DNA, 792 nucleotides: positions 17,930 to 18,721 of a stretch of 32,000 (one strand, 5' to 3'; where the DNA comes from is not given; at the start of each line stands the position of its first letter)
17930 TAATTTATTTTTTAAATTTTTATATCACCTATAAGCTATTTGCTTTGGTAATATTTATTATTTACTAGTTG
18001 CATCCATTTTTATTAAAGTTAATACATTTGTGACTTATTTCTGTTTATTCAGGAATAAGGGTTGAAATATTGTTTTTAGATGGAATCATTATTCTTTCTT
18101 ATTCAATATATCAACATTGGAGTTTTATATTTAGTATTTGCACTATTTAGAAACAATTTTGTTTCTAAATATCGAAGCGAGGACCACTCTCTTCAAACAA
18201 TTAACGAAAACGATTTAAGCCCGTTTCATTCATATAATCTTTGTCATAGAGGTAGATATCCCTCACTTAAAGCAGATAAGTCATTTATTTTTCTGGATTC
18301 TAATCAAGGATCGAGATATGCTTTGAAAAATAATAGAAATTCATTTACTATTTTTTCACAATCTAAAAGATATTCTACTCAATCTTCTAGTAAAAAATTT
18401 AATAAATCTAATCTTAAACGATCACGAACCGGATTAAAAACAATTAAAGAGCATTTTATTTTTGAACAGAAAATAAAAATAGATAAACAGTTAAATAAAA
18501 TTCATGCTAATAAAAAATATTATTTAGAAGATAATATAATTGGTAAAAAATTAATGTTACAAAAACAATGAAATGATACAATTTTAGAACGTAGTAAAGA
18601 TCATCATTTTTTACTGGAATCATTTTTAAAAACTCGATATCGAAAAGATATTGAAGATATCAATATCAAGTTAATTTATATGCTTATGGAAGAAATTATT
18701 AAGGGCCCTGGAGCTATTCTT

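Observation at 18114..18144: Exact 31-nt inverted copy of the cox1 5' coding region placed in frame at the start of ORF1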

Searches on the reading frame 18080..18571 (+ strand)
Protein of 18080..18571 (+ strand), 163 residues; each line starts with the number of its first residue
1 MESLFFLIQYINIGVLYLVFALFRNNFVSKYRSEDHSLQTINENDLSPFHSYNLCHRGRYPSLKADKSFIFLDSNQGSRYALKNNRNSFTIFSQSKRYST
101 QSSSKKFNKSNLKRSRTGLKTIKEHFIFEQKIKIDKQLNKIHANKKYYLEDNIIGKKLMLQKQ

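Call 15: find_encoding_contigs(protein=window:18080-18571:+, flank=10000, max_places=10)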
Protein window:18080-18571:+ (163 aa): no gene with exactly this product is on record in the collection.

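Call 75: predict_structure(protein=window:18080-18568:+)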
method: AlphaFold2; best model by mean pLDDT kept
length: 163 residues; sequences in the alignment: 1
mean_pLDDT: 58.6   pTM: 0.32
mean pLDDT of the five models: 58.6, 57.1, 56.2, 54.5, 49.6
residues with pLDDT >= 90: 17; 70-90: 31; 50-70: 50; < 50: 65
segments of 3 or more residues with pLDDT < 50: 32-63, 114-122, 144-156, 158-161
pLDDT, mean of each block of 10 residues (from residue 1): 90 93 76 41 37 34 55 60 76 63 73 48 50 55 44 44 49
secondary structure, 60 per line:
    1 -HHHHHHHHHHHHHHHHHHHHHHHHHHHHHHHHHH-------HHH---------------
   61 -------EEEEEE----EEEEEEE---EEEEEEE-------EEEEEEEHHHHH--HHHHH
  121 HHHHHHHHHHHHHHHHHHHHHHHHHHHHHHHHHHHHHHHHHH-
elements in order: H2-35 E68-73 E78-84 E88-94 E102-108 H109-113 H116-162
